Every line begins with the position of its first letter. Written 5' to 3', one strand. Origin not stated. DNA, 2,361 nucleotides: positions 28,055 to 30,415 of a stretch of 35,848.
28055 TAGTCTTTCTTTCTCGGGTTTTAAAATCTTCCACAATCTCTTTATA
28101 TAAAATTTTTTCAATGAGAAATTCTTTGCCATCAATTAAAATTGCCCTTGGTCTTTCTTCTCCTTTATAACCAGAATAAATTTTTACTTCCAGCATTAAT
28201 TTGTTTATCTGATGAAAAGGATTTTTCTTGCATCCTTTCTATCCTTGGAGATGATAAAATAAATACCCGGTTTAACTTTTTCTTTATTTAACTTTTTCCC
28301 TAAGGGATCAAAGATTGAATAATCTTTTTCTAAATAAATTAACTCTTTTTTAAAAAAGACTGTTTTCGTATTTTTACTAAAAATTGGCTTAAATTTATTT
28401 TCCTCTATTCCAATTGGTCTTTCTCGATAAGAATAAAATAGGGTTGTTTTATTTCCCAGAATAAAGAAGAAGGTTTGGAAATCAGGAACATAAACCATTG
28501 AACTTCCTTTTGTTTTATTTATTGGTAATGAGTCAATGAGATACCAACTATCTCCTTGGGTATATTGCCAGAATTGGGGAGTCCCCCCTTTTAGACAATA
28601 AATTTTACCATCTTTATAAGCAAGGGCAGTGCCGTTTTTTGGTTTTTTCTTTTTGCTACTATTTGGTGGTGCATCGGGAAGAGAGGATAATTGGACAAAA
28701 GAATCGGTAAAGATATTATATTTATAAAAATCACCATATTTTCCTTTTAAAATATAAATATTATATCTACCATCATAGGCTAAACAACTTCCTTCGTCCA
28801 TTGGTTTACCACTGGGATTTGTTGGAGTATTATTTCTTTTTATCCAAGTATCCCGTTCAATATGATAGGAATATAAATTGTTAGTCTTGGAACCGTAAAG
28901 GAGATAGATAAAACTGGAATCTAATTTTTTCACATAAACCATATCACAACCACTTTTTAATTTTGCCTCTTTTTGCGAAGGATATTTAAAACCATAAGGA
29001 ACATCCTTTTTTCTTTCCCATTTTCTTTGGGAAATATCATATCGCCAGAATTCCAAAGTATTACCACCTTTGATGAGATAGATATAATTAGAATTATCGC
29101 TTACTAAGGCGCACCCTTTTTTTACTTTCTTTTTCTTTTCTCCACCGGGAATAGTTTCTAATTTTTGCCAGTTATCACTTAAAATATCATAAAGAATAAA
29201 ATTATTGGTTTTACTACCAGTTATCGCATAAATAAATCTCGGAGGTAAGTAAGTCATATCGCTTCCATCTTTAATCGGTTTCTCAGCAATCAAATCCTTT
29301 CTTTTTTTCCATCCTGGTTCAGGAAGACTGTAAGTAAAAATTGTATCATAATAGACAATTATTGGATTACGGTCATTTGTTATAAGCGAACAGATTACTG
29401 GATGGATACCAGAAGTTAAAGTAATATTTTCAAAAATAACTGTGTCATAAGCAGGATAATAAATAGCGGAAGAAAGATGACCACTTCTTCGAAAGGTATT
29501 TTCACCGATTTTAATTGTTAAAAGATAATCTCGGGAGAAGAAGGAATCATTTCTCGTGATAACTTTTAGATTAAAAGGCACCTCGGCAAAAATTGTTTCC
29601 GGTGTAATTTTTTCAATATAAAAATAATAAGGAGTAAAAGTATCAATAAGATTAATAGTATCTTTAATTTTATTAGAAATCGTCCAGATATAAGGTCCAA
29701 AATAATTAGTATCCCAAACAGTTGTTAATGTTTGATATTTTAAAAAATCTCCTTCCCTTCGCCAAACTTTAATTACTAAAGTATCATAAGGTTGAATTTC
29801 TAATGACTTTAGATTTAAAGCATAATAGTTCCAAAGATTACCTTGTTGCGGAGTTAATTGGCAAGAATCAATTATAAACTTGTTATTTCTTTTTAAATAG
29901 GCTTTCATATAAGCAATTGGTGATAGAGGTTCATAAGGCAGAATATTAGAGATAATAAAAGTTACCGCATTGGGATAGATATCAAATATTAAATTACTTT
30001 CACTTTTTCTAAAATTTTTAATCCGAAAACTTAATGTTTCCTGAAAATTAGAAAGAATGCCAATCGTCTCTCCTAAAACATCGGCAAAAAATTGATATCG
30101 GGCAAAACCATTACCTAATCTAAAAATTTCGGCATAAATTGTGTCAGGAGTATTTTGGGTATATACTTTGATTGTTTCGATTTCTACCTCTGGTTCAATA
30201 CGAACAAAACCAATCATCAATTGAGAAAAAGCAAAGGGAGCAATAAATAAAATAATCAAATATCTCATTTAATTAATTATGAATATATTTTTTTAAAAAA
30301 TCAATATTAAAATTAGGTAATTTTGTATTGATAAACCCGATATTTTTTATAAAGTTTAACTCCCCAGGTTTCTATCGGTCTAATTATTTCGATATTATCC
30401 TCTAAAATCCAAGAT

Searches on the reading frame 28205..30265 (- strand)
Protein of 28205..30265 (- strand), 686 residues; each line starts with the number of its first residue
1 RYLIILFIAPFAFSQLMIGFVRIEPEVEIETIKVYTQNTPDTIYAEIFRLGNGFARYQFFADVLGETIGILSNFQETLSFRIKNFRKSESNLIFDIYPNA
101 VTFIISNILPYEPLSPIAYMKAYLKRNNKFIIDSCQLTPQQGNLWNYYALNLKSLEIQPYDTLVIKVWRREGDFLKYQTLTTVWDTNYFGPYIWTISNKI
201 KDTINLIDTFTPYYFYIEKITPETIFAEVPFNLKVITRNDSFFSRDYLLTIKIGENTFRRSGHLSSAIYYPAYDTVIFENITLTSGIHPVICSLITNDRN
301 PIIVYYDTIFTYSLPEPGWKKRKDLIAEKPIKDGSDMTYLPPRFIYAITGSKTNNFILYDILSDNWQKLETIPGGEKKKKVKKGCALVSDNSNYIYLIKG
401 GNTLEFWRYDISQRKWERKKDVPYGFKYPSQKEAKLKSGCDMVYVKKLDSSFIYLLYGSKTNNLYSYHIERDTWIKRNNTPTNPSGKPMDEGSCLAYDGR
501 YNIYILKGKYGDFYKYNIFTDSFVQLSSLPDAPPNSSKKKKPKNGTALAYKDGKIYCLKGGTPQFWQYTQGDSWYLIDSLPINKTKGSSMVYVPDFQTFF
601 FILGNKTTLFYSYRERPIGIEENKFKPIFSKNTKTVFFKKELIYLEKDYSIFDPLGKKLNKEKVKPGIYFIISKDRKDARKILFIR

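Call 72: search_protein_families(library=pfam, proteins=[window:28205-30265:-], max_evalue=0.00001)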
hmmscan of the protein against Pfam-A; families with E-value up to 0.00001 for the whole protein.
window:28205-30265:- (686 aa): 3 families
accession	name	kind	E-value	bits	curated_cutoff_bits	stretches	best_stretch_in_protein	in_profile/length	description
PF13964.12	Kelch_6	-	2.6e-11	43.5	25.3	0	384-418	4-42/50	Kelch motif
PF24681.1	Kelch_KLHDC2_KLHL20_DRC7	-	3.1e-07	30.4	50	0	459-564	76-175/221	KLHDC2/KLHL20/DRC7 Kelch-repeats domain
PF24981.1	Beta-prop_ATRN-LZTR1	-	8.9e-07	28.9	50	1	349-506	10-165/289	Attractin/LZTR1 beta-propeller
